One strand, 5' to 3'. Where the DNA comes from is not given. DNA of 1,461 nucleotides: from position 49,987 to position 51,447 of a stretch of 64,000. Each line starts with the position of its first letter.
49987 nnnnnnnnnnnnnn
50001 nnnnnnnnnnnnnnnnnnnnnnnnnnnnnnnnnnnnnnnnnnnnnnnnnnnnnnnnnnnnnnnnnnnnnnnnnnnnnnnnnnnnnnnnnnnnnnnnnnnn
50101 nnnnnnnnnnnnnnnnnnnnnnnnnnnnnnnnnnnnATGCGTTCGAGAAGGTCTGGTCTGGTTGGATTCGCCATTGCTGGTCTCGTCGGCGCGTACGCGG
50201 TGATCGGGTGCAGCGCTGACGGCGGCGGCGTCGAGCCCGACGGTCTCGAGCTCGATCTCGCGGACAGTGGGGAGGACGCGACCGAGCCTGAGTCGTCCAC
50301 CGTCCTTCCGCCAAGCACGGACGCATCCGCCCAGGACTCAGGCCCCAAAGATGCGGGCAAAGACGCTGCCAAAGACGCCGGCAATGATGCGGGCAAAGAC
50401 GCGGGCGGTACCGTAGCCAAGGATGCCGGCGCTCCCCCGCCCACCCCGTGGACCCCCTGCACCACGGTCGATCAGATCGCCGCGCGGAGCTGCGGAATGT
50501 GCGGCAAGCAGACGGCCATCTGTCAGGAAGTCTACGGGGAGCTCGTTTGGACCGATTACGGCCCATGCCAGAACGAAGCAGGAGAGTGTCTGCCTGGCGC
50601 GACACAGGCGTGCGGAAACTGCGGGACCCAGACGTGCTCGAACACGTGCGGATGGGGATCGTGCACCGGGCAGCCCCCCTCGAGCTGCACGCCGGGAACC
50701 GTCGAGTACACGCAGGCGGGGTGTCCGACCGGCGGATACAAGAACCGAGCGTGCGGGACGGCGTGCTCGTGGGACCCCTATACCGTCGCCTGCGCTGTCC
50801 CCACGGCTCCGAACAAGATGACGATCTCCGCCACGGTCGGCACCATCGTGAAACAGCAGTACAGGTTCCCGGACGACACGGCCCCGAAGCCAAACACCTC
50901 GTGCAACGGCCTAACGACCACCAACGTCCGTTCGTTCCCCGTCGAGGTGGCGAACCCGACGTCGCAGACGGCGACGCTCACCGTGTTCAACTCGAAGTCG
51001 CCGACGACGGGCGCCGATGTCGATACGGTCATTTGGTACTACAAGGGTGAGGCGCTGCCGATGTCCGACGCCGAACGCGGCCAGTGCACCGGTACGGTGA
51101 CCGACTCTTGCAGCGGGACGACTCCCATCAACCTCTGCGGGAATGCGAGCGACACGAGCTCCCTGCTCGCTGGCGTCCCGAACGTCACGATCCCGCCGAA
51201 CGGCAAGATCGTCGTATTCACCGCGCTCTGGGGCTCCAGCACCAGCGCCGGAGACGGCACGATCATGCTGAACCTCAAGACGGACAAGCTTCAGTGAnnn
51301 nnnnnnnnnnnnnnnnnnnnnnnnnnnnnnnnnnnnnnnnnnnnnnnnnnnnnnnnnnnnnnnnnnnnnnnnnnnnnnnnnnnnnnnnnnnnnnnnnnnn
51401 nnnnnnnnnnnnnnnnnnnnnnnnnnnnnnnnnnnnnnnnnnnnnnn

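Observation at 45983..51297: Two lipoproteins share a near-identical Cys-rich N-terminal module fused to unrelated C-terminal domains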

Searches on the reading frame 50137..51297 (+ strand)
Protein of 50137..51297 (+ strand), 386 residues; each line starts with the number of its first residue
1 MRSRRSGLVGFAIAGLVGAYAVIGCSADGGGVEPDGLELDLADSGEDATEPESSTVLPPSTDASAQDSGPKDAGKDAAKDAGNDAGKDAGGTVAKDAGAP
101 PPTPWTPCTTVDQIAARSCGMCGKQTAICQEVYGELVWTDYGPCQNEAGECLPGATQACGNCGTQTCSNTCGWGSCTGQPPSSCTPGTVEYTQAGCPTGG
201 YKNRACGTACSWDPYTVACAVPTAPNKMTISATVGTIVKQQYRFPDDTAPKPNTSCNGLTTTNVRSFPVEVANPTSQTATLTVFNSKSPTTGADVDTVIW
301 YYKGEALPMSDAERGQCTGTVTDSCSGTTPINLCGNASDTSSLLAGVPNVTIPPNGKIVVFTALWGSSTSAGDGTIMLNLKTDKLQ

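Call 5: search_protein_families(library=pfam, proteins=[window:50137-51297:+], max_evalue=0.1)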
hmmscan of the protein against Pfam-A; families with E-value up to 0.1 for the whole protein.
window:50137-51297:+ (386 aa): 0 families

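Call 7: search_protein_families(library=ncbifam, proteins=[window:50137-51297:+], max_evalue=0.1)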
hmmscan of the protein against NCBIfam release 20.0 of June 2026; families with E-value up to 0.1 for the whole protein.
window:50137-51297:+ (386 aa): 0 families
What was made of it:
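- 50803..51294 (+): Gene D C-terminal beta-sandwich head (aa 223-386). No Pfam or NCBIfam hit (calls 5, 7).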

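Call 19: find_homologous_proteins(query=window:50137-51294:+, max_evalue=0.001)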
Query window:50137-51294:+ (386 aa): 159 proteins with E <= 0.001 among 6885 candidates; the best 120 are listed.
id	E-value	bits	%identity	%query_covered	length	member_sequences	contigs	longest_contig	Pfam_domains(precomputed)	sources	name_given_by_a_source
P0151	1.3e-257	872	100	100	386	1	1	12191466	-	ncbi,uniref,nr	ncbi:hypothetical protein AKJ09_10562 [Labilithrix luteola]|uniref:Uncharacterized protein n=1 Tax=L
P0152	1.3e-118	414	52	100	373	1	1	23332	-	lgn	-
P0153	4.7e-118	413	53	100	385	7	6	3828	-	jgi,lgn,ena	-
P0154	1.5e-117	411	54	100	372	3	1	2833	-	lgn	-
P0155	2.8e-116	407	53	100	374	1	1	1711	-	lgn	-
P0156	4.1e-115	403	53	100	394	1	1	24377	-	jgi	jgi:hypothetical protein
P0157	2.9e-114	400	52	100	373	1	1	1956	-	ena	-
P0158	1.4e-113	398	53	100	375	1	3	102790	-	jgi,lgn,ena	-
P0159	1.9e-113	397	51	100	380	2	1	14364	-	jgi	jgi:hypothetical protein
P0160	3.3e-109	383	53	100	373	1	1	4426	-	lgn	-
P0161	1.3e-106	375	49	100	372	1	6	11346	-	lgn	-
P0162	8.2e-104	366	47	100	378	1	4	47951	-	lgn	-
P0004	5.6e-102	360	50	100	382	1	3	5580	-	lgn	-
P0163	4.5e-84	301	45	100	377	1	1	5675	-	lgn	-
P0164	1.7e-82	296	46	100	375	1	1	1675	-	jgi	jgi:hypothetical protein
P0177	8.8e-72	260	44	100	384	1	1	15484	-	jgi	-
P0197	2.2e-64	236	50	58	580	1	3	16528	PF00415.25,PF13540.13,PF25384.2,PF25390.2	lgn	-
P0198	1.2e-63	233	41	100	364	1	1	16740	-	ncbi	-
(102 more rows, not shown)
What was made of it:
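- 50137..51297 (+): Gene D: lipoprotein of 386 aa (AKJ09_10562), made of signal peptide/lipobox, KDAG linker, 16-Cys module and beta-sandwich head. 159 homologous clusters were found, and most of the 120 listed cover the full length (call 19).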

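Call 26: find_encoding_contigs(protein=P0158, flank=10000, max_places=3)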
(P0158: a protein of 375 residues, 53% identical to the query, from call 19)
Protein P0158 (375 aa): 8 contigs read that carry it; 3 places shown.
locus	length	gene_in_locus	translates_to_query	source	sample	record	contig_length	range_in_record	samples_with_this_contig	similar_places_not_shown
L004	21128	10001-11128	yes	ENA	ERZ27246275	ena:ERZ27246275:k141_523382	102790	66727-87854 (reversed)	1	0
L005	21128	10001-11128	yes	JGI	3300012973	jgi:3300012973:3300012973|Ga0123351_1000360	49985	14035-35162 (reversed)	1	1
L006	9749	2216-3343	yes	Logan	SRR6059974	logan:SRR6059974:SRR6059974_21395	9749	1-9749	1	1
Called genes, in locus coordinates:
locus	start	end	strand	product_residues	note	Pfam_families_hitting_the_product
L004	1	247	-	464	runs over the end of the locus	PF01590:GAF, PF13185:GAF_2, PF13492:GAF_3, PF05524:PEP-utilisers_N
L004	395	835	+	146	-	PF02036:SCP2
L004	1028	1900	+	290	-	-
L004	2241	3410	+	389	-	PF02771:Acyl-CoA_dh_N, PF02770:Acyl-CoA_dh_M, PF00441:Acyl-CoA_dh_1, PF08028:Acyl-CoA_dh_2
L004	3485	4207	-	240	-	-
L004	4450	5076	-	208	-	-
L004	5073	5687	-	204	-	-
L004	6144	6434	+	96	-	PF00166:Cpn10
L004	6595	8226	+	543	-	PF00118:Cpn60_TCP1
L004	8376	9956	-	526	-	-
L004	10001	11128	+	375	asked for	-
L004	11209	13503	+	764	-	PF23139:OB_YrrC, PF14520:HHH_5 (weak), PF13191:AAA_16 (faint), PF14490:HHH_RecD2, PF13245:AAA_19, PF13604:AAA_30, PF18335:SH3_13, PF13538:UvrD_C_2, +2 more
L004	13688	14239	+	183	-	-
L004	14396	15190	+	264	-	PF01522:Polysacc_deac_1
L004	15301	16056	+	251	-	PF00376:MerR (faint), PF13411:MerR_1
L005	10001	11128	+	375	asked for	-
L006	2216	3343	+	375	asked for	-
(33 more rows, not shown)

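Call 29: predict_structure(alignment_id=A3)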
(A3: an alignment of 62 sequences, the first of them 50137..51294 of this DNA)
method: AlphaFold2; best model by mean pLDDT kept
length: 386 residues; sequences in the alignment: 62
mean_pLDDT: 81.6   pTM: 0.63
mean pLDDT of the five models: 81.6, 80.6, 80.0, 79.9, 77.4
residues with pLDDT >= 90: 257; 70-90: 24; 50-70: 23; < 50: 82
segments of 3 or more residues with pLDDT < 50: 1-57, 70-77, 85-93
pLDDT, mean of each block of 10 residues (from residue 1): 40 42 42 42 39 45 47 47 48 63 97 95 95 97 92 94 94 93 93 95 95 97 97 98 96 97 98 98 94 92 97 96 77 78 91 98 96 95 97
secondary structure, 60 per line:
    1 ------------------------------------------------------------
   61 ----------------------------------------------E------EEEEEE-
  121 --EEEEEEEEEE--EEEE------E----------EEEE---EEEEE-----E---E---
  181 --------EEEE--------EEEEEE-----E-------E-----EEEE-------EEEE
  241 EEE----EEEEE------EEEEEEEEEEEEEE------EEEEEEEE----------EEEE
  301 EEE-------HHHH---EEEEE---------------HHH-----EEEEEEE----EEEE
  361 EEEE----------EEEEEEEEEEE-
elements in order: E114-119 E123-132 E135-138 E156-159 E163-167 E189-192 E201-206 E226-229 E237-243 E248-252 E259-272 E279-286 E297-303 H311-314 E318-322 E346-352 E357-364 E375-385
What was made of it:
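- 50137..51297 (+): AlphaFold model with pLDDT above 90 for residues 100-386 (call 29).
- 50212..50454 (+): Gene D disordered tether with 12-nt tandem repeats at 50346-50406. pLDDT 39-48 for residues 1-99 (call 29).
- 50803..51294 (+): pLDDT mostly above 90, dipping to 77-78 in the blocks for residues 321-340; about 11 strands (call 29).
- On SitA polymorphic lipoprotein toxins: Residues up to about 99 have pLDDT below 50 (call 29).
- AlphaFold: residues 1-99 have pLDDT below 50 and residues 100-386 are above 90 (call 29).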

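Call 44: find_encoding_contigs(protein=P0198, flank=10000, max_places=2)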
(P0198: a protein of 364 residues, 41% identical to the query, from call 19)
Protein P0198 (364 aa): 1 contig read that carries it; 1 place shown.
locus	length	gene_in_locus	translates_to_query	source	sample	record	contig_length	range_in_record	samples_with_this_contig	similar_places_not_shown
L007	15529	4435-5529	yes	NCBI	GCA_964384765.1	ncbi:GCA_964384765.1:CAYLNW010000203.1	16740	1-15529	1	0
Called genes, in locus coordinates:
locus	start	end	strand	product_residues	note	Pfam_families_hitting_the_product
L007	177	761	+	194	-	PF05685:Uma2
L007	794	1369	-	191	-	PF05685:Uma2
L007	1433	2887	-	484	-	PF07610:DUF1573 (weak), PF15780:ASH, PF22073:Cep192_D4 (weak), PF22544:HYDIN_VesB_CFA65-like_Ig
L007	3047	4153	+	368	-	-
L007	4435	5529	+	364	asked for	-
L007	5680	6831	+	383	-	-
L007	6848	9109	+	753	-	PF23139:OB_YrrC, PF14520:HHH_5 (faint), PF14490:HHH_RecD2, PF13086:AAA_11 (faint), PF13245:AAA_19, PF13604:AAA_30, PF18335:SH3_13, PF13538:UvrD_C_2, +1 more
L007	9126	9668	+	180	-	-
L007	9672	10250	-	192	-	-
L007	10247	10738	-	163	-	-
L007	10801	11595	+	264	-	PF01522:Polysacc_deac_1, PF10096:DUF2334 (weak)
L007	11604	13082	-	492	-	PF00672:HAMP, PF00512:HisKA, PF02518:HATPase_c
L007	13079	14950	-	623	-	PF01926:MMR_HSR1, PF02421:FeoB_N, PF07670:Gate, PF07664:FeoB_C, PF07670:Gate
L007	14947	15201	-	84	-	PF04023:FeoA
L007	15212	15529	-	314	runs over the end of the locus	PF00702:Hydrolase (faint), PF05116:S6PP (faint), PF08282:Hydrolase_3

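Call 45: find_encoding_contigs(protein=P0177, flank=10000, max_places=2)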
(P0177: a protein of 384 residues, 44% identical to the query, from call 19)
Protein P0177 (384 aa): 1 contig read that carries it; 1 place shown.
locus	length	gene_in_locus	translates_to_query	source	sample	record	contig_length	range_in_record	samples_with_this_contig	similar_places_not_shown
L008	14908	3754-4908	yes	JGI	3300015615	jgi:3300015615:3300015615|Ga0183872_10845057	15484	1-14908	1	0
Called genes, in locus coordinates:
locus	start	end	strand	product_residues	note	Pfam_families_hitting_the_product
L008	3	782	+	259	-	?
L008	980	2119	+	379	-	-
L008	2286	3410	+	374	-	-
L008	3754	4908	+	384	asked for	-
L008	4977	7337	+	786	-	PF23139:OB_YrrC, PF14520:HHH_5 (weak), PF14490:HHH_RecD2, PF01443:Viral_helicase1 (faint), PF13245:AAA_19, PF13604:AAA_30, PF18335:SH3_13, PF13538:UvrD_C_2, +1 more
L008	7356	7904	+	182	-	-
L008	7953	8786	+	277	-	PF01522:Polysacc_deac_1, PF10096:DUF2334 (faint)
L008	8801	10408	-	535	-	PF00672:HAMP, PF00512:HisKA, PF02518:HATPase_c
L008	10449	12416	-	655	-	PF01926:MMR_HSR1, PF02421:FeoB_N, PF07670:Gate, PF07664:FeoB_C, PF07670:Gate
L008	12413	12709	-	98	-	PF04023:FeoA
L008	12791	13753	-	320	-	PF00702:Hydrolase (faint), PF05116:S6PP (faint), PF08282:Hydrolase_3, PF12710:HAD (faint)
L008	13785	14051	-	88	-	PF01016:Ribosomal_L27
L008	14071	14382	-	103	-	PF00829:Ribosomal_L21p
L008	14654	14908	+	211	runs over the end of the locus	-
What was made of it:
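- D-type genes sit in housekeeping neighbourhoods such as recD2, groEL and feoB (calls 26, 44, 45).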

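Call 63: find_encoding_contigs(protein=P0197, flank=10000, max_places=2)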
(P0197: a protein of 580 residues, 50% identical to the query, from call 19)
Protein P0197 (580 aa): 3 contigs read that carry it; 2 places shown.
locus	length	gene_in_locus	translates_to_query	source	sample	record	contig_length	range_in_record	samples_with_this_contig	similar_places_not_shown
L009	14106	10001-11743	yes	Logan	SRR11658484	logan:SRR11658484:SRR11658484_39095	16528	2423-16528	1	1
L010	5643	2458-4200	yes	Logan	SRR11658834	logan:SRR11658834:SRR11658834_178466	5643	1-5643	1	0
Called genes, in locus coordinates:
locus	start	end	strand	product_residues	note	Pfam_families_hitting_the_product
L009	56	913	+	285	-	PF00005:ABC_tran, PF13191:AAA_16 (weak), PF13304:AAA_21 (weak)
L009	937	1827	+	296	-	PF18075:FtsX_ECD, PF02687:FtsX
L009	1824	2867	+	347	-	PF01551:Peptidase_M23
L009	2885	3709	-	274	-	-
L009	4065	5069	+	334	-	-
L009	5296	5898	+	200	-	PF04542:Sigma70_r2, PF08281:Sigma70_r4_2, PF04545:Sigma70_r4 (weak)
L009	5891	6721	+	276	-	-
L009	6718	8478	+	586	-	PF25390:WD40_RLD (weak), PF25390:WD40_RLD, PF00415:RCC1 (weak), PF13540:RCC1_2, PF00415:RCC1, PF25390:WD40_RLD, PF13540:RCC1_2, PF00415:RCC1, +3 more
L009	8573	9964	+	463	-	-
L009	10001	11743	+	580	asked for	PF25384:Alsin_RLD (faint), PF25390:WD40_RLD, PF13540:RCC1_2 (weak), PF00415:RCC1, PF13540:RCC1_2, PF00415:RCC1, PF13540:RCC1_2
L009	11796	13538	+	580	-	PF25390:WD40_RLD, PF25384:Alsin_RLD (faint), PF25390:WD40_RLD, PF13540:RCC1_2, PF00415:RCC1, PF13540:RCC1_2, PF00415:RCC1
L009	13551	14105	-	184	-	?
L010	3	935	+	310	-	?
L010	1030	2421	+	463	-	-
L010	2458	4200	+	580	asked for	PF25384:Alsin_RLD (faint), PF25390:WD40_RLD, PF13540:RCC1_2 (weak), PF00415:RCC1, PF13540:RCC1_2, PF00415:RCC1, PF13540:RCC1_2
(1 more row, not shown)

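Call 64: find_encoding_contigs(protein=P0156, flank=10000, max_places=2)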
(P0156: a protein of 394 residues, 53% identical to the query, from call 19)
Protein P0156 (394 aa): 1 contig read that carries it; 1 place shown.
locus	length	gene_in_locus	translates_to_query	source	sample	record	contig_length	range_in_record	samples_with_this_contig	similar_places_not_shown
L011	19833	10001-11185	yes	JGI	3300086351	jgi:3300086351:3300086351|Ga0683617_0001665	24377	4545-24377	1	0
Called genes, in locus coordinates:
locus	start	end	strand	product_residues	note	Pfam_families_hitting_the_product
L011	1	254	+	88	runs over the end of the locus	-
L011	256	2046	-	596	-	PF09113:N-glycanase_C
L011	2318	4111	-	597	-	PF01343:Peptidase_S49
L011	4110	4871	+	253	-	-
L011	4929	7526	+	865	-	PF08448:PAS_4, PF13426:PAS_9 (weak), PF00512:HisKA, PF02518:HATPase_c, PF00072:Response_reg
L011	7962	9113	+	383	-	-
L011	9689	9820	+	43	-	-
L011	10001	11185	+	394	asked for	-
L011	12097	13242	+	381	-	-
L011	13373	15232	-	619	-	PF00128:Alpha-amylase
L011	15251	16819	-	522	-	PF02264:LamB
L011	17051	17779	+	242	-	-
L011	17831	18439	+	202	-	-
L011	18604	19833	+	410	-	?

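Call 72: search_solved_structures(query=A3, max_evalue=1)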
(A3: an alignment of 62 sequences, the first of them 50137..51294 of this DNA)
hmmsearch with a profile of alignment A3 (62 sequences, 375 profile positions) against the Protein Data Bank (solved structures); distinct sequences matched with E-value up to 1: 2.
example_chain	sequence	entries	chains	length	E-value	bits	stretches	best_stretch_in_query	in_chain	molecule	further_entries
1e0f_I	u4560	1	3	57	0.63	12.4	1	141-175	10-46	HAEMADIN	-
4kzs_A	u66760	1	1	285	0.87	12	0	191-271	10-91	LPP20 lipofamily protein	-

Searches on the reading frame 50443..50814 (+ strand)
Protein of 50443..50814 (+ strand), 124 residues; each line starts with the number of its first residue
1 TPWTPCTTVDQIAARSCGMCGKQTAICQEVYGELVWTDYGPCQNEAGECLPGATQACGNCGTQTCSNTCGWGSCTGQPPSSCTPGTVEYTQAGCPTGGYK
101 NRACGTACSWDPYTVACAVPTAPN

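Call 39: predict_structure(alignment_id=A4)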
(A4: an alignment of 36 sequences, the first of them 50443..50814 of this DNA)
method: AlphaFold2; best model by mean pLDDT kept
length: 124 residues; sequences in the alignment: 36
mean_pLDDT: 92.7   pTM: 0.60
mean pLDDT of the five models: 92.7, 92.6, 91.1, 90.4, 88.2
residues with pLDDT >= 90: 106; 70-90: 15; 50-70: 2; < 50: 1
segments of 3 or more residues with pLDDT < 50: none
pLDDT, mean of each block of 10 residues (from residue 1): 96 93 96 97 90 95 94 92 95 93 95 90 58
secondary structure, 60 per line:
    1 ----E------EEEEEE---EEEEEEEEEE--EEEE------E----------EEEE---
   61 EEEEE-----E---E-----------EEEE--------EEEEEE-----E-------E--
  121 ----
elements in order: E12-17 E21-30 E33-36 E54-57 E61-65 E87-90 E99-104
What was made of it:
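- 50455..50802 (+): Gene D Cys-rich module (aa 107-222, 16 Cys). AlphaFold on the module alone gives pLDDT 92.7 (call 39).
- The module alone scores pLDDT 92.7 and is all-beta hairpins (call 39).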

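Call 56: fold_search(model_id=the predicted structure, library=pdb)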
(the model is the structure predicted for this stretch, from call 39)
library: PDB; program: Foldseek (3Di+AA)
matches with E <= 10: 298; with E <= 0.001: 0
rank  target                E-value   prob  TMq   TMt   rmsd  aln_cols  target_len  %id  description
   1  9a3y_B                1.4e-02  0.95  0.33  0.30   9.2       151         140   13  Predicted model of tissue transglutaminase 2 (TG2) in complex with plasma fibronectin type I modules 7, 8 and 9 (FNI7- (released 2024-02-02)
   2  9a3z_B                8.4e-02  0.82  0.34  0.17   8.3       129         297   13  A predicted model of tissue transglutaminase 2 (TG2) in complex with plasma fibronectin's gelatin binding domain (FNI6 (released 2024-02-02)
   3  3ejh_A                2.0e-01  0.35  0.21  0.27  16.6       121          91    9  Crystal Structure of the Fibronectin 8-9FnI Domain Pair in Complex with a Type-I Collagen Peptide (released 2009-02-03)
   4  3gxe_B                2.7e-01  0.25  0.20  0.25  16.7       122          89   10  Complex of a Low Affinity Collagen Site with the Fibronectin 8-9FnI Domain Pair (released 2010-04-07)
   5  3ejh_B                4.6e-01  0.20  0.20  0.26  16.8       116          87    9  Crystal Structure of the Fibronectin 8-9FnI Domain Pair in Complex with a Type-I Collagen Peptide (released 2009-02-03)
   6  8u4c_A                1.0e+00  0.06  0.15  0.04  16.4       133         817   16  Cryo-EM structure of long form insulin receptor (IR-B) with four IGF2 bound, symmetric conformation. (released 2024-03-27)
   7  6j9e_D                1.2e+00  0.05  0.16  0.03  19.6       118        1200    8  Cryo-EM structure of Xanthomonos oryzae transcription elongation complex with NusA and the bacteriophage protein P7 (released 2019-07-17)
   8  6pyh_A                1.3e+00  0.06  0.16  0.03  17.5       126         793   12  Cryo-EM structure of full-length IGF1R-IGF1 complex. Only the extracellular region of the complex is resolved. (released 2019-10-23)
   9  4dt4                  1.4e+00  0.38  0.19  0.15   3.9        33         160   12  Crystal structure of the PPIase-chaperone SlpA with the chaperone binding site occupied by the linker of the purificatio (released 2012-07-04)
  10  4v0o_D                1.5e+00  0.08  0.19  0.09  21.2       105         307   10  Crystal structure of BBS1N in complex with ARL6DN, soaked with lead (released 2014-11-19)
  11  5y2z_H                1.7e+00  0.04  0.15  0.08  20.9       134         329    9  Crystal structure of human LGI1 EPTP-ADAM22 complex (released 2018-05-02)
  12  1z85_B                1.8e+00  0.30  0.22  0.14   5.3        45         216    9  Crystal structure of a predicted rna methyltransferase (tm1380) from thermotoga maritima msb8 at 2.12 A resolution (released 2005-04-12)
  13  1z85_A                1.8e+00  0.28  0.22  0.14   5.3        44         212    9  Crystal structure of a predicted rna methyltransferase (tm1380) from thermotoga maritima msb8 at 2.12 A resolution (released 2005-04-12)
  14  8j07_d2               1.8e+00  0.13  0.26  0.04  17.8       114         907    9  96nm repeat of human respiratory doublet microtubule and associated axonemal complexes (released 2023-07-26)
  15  7uzf_D                2.1e+00  0.30  0.23  0.08   4.5        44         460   11  Rat Kidney V-ATPase with SidK, State 1 (released 2023-11-22)
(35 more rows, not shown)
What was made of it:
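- On Fibronectin type I-like modules: Foldseek E=0.014 with TM about 0.33 (call 56).
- The best, though weak, fold analogue is tandem fibronectin type I modules (call 56).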

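Call 71: search_protein_families(library=pfam, alignment_id=A4, max_evalue=10)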
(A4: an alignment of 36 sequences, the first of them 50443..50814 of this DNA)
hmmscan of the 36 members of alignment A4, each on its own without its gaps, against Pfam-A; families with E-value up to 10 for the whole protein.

A. member 1, window:50443-50814:+ (124 aa): 0 families

B. families by the number of members that match (of 36 scanned): 7 families
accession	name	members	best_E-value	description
PF21291.3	CYNS_N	1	0.11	Cyanate hydratase, N-terminal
PF24316.1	Tli3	1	0.12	T6SS Tli3 immunity protein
PF04438.22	zf-HIT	1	2.5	HIT zinc finger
PF13240.11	Zn_Ribbon_1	1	3.4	zinc-ribbon domain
PF04060.18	FeS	1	6.8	Putative Fe-S cluster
PF24460.1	DUF7575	1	8.2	Domain of unknown function (DUF7575)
PF13248.11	Zn_ribbon_3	1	9.1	zinc-ribbon domain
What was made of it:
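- Single module sequences give very weak zinc-ribbon or Fe-S hits, at E above 2 (call 71). No significant hit to any metal-binding family was found (call 71).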

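Call 73: search_solved_structures(query=A4, max_evalue=1)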
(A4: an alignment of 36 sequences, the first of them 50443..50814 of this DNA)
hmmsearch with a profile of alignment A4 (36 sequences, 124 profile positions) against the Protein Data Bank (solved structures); distinct sequences matched with E-value up to 1: 0.
